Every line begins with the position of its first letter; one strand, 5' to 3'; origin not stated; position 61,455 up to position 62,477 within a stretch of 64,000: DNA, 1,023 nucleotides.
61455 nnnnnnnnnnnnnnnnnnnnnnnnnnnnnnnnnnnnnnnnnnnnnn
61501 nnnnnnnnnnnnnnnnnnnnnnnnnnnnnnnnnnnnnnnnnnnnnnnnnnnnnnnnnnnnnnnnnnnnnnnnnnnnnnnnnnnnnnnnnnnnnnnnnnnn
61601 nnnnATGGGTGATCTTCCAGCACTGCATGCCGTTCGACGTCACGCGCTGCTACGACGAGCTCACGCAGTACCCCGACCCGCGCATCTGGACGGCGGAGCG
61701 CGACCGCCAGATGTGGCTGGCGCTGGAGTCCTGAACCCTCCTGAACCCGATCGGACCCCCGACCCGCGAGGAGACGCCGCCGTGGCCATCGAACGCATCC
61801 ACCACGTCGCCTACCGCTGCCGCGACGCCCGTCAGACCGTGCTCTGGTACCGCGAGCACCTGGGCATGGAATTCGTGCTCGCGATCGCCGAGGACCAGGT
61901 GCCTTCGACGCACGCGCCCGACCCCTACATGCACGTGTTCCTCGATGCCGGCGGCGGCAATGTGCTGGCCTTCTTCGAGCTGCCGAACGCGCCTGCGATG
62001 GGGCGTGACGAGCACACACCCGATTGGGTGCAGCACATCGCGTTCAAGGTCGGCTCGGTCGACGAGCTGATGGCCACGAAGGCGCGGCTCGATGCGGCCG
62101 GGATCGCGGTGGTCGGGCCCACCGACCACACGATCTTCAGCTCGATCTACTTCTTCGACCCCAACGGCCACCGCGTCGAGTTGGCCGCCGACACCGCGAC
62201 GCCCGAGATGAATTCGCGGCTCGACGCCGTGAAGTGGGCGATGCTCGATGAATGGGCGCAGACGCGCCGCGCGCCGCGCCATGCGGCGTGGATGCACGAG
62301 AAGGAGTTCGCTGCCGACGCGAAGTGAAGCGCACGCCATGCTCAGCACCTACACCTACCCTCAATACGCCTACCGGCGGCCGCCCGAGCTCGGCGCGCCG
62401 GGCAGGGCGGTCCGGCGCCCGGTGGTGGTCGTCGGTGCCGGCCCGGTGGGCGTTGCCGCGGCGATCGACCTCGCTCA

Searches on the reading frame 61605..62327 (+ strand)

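Call 6: search_protein_families(library=pfam, proteins=[window:61605-62327:+])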
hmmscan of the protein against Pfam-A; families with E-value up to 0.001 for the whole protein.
window:61605-62327:+ (240 aa): 3 families
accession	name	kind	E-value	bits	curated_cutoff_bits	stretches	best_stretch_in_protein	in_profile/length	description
PF00903.31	Glyoxalase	-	1.5e-18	67.7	20.6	1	64-193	1-121/121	Glyoxalase/Bleomycin resistance protein/Dioxygenase superfamily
PF13669.12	Glyoxalase_4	-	5.3e-05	23.9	27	0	56-85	60-89/109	Glyoxalase/Bleomycin resistance protein/Dioxygenase superfamily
PF18029.7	Glyoxalase_6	-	0.00016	22.7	23.6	1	68-193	2-105/106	Glyoxalase-like domain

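Call 58: search_protein_families(library=ncbifam, proteins=[window:61605-62327:+], max_evalue=1)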
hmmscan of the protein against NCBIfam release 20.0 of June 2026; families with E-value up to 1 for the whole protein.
window:61605-62327:+ (240 aa): 33 families (the best 25 are shown)
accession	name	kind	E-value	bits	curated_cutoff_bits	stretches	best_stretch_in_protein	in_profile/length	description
NF000494.1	FosF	exception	1e-10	41.7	280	2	109-199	30-115/132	fosfomycin resistance glutathione transferase FosF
TIGR03211.1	catechol_2_3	equivalog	3.2e-10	39.8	320.2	2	136-213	203-280/303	catechol 2,3-dioxygenase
NF000495.1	FosK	exception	1.3e-09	38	280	1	64-199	4-115/132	fosfomycin resistance glutathione transferase FosK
NF050075.1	SMU1112c_YaeR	equivalog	5.8e-07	29.8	140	1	62-193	1-123/125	SMU1112c/YaeR family gloxylase I-like metalloprotein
TIGR02295.1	HpaD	equivalog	1.1e-06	28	321.4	1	58-219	133-282/298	3,4-dihydroxyphenylacetate 2,3-dioxygenase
NF000496.2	Fos_GSH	equivalog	1.5e-06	28.4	180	1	143-210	66-127/136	fosfomycin resistance glutathione transferase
NF003152.0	PRK04101.1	equivalog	1e-05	25.9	171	1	143-199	65-122/139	metallothiol transferase FosB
NF000125.1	498180014_fosA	hypoth_equivalog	1.6e-05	25.1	250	1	140-199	63-122/129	Fos family putative thiol transferase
NF040540.1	fosA5_fam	exception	6e-05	23.1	310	1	143-196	66-117/139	FosA5 family fosfomycin resistance glutathione transferase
NF000221.4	FosA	exception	0.00015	21.7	250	1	143-196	66-117/137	FosA family fosfomycin resistance glutathione transferase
NF000493.1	Fos_BSH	exception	0.00031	21.2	240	1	143-202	64-124/137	FosB/FosD family fosfomycin resistance bacillithiol transferase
NF000222.1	FosX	equivalog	0.00047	20.5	170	1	133-198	54-120/127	FosX/FosE/FosI family fosfomycin resistance hydrolase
TIGR00068.2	glyox_I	equivalog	0.00049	20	120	1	65-91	2-28/143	lactoylglutathione lyase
NF041541.1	fosBx1_fam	exception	0.00088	19.7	290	1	142-203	64-126/138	FosBx1 family fosfomycin resistance bacillithiol transferase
NF000026.1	154989_fosA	exception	0.00091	19.4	275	1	143-197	66-118/141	FosA/FosA2 family fosfomycin resistance glutathione transferase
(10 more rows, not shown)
